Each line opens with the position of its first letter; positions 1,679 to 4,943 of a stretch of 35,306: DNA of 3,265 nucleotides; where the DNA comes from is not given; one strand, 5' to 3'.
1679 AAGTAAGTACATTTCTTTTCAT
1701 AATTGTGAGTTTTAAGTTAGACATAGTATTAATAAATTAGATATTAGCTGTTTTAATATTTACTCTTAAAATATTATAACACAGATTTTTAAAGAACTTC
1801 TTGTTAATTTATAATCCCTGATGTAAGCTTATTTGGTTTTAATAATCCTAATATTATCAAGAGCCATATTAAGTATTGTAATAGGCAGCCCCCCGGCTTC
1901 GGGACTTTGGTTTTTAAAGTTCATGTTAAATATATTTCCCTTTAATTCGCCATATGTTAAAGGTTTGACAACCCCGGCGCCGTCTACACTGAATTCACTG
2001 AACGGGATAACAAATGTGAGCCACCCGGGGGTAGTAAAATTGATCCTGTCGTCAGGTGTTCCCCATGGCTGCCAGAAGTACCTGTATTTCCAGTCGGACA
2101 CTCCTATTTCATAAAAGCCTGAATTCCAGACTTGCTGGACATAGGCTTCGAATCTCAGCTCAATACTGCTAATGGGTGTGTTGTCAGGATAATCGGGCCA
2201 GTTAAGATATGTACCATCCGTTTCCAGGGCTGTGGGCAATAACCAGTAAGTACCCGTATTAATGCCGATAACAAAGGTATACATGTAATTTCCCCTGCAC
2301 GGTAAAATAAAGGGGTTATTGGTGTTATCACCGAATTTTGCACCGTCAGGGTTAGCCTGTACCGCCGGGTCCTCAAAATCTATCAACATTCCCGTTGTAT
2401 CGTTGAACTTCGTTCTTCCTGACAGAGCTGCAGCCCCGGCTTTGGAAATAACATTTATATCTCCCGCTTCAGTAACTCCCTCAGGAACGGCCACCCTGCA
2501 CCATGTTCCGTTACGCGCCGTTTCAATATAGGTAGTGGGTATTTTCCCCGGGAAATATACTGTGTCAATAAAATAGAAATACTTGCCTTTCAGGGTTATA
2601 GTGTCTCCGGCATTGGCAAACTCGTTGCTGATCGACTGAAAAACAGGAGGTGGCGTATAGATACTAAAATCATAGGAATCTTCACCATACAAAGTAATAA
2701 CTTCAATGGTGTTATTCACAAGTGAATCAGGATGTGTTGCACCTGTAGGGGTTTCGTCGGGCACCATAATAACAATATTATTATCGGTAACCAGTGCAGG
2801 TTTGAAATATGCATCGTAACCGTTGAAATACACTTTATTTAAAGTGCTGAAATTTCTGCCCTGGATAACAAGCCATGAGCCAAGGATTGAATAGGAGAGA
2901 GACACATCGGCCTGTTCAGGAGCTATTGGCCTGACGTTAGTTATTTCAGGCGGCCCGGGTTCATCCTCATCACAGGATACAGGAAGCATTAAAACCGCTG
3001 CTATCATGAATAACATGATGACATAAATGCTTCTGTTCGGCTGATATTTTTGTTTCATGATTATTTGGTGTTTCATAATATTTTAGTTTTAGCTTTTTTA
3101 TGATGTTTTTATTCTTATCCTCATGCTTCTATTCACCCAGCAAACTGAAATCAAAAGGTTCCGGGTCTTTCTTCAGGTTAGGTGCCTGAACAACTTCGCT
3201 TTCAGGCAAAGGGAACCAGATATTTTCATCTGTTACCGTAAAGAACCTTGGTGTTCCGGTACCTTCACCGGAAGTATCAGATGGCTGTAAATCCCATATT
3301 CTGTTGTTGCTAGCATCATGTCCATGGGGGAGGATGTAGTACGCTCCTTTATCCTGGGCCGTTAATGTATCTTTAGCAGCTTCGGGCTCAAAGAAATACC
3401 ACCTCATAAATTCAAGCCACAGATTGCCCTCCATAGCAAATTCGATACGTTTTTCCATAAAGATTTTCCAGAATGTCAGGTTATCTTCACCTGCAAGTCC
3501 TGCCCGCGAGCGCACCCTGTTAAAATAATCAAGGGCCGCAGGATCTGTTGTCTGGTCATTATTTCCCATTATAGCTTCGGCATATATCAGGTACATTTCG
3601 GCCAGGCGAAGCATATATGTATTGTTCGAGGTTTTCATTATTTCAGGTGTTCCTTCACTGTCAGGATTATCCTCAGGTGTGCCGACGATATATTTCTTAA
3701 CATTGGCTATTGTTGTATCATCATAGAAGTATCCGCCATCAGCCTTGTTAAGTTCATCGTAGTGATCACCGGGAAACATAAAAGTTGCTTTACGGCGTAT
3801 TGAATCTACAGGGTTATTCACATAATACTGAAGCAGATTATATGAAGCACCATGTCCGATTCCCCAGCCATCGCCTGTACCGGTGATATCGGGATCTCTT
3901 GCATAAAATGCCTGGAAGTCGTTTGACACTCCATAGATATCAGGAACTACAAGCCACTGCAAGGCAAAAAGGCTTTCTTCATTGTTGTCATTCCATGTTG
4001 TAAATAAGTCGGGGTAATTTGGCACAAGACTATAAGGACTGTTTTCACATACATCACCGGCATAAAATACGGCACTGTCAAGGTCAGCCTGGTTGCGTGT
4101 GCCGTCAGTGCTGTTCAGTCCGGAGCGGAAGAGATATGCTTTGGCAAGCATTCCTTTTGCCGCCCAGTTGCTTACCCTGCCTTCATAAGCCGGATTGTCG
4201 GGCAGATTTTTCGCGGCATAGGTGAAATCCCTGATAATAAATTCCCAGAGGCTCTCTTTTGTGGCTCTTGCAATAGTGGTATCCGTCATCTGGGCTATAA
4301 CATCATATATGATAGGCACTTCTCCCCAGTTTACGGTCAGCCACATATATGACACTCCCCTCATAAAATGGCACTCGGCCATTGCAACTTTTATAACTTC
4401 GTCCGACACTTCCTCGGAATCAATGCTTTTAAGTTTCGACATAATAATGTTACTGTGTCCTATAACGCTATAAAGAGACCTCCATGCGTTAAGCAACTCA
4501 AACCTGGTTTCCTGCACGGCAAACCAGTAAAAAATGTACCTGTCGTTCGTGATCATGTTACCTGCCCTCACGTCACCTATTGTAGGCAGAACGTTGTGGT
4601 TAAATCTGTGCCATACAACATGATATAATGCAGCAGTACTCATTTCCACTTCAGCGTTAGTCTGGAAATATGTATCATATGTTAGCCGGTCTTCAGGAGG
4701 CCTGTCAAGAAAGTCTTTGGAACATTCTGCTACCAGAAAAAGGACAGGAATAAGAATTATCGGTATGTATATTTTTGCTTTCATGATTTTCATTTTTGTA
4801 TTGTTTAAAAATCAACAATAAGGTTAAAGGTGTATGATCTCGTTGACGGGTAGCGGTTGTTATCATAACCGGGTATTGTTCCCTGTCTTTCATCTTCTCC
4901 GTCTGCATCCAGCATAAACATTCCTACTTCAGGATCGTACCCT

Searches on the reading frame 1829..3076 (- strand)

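Call 39: search_protein_families(library=pfam, proteins=[window:1829-3076:-], max_evalue=0.001)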
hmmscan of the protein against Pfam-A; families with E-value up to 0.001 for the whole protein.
window:1829-3076:- (415 aa): 2 families
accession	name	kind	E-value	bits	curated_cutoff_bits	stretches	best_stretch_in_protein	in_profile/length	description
PF18329.7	SGBP_B_XBD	-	3.7e-21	76.5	26.4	1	224-413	1-186/186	Surface glycan-binding protein B xyloglucan binding domain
PF01833.30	TIG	-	4.3e-08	33.5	20.9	1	64-129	15-74/84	IPT/TIG domain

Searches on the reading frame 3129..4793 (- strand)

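Call 39: search_protein_families(library=pfam, proteins=[window:3129-4793:-], max_evalue=0.001)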
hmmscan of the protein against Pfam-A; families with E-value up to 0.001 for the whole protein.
window:3129-4793:- (554 aa): 2 families
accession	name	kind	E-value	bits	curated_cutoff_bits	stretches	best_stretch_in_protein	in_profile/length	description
PF07980.17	SusD_RagB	-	4.3e-25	89.4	23.1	1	333-544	82-295/297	SusD family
PF14322.12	SusD-like_3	-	1.7e-22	81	27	1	27-221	1-191/191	Starch-binding associating with outer membrane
